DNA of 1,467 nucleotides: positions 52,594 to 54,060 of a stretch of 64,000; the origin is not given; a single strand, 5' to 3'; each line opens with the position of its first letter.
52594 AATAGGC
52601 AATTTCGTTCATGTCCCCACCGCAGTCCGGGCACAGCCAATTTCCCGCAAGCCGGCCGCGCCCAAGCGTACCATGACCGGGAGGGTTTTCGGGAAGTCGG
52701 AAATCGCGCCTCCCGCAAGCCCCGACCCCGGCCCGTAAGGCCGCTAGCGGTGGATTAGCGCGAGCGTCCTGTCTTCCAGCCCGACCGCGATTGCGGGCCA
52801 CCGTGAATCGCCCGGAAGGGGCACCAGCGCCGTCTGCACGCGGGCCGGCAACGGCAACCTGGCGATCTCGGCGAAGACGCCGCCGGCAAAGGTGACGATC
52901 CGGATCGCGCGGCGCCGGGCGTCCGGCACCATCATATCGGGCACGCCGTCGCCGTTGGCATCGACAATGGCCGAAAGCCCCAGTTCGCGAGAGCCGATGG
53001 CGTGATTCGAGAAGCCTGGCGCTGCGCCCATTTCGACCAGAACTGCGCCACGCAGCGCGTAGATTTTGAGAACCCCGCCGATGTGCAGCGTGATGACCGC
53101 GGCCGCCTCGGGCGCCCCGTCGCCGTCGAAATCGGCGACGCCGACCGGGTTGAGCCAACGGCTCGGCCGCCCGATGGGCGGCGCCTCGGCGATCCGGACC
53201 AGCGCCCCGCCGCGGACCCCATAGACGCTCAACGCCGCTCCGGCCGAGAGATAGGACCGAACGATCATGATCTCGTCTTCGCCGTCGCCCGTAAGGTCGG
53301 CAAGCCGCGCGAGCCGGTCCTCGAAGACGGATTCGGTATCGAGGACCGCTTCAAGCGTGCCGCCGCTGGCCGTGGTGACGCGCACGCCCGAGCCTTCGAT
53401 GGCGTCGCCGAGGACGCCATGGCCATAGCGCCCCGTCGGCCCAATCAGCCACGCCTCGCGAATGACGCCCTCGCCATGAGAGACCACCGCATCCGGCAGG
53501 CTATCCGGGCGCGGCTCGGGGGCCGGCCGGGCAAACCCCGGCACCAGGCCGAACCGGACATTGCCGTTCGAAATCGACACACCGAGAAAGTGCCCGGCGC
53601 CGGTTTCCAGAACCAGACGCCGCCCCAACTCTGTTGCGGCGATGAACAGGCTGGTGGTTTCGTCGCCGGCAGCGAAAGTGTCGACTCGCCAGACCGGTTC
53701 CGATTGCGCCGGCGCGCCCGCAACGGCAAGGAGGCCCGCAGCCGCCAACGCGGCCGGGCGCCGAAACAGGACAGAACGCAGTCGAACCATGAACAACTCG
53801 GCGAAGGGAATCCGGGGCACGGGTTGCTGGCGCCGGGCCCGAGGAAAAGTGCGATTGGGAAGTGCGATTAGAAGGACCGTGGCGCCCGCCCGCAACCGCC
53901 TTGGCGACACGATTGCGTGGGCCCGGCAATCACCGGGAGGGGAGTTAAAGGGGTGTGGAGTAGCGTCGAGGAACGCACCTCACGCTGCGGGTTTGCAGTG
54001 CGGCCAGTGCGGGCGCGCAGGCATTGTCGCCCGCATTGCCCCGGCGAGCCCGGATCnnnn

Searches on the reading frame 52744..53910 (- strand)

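Call 4: search_protein_families(library=pfam, proteins=[window:52744-53910:-])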
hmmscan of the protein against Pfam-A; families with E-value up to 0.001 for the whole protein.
window:52744-53910:- (388 aa): 2 families
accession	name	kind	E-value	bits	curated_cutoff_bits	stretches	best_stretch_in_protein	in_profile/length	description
PF13517.12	FG-GAP_3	-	2.2e-09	38.2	26.9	1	205-269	1-59/61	FG-GAP-like repeat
PF01839.29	FG-GAP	-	0.00053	20.3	22.1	0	256-267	5-16/37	FG-GAP repeat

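Call 5: search_protein_families(library=ncbifam, proteins=[window:52744-53910:-])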
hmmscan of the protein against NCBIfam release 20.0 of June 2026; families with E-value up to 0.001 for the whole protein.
window:52744-53910:- (388 aa): 0 families
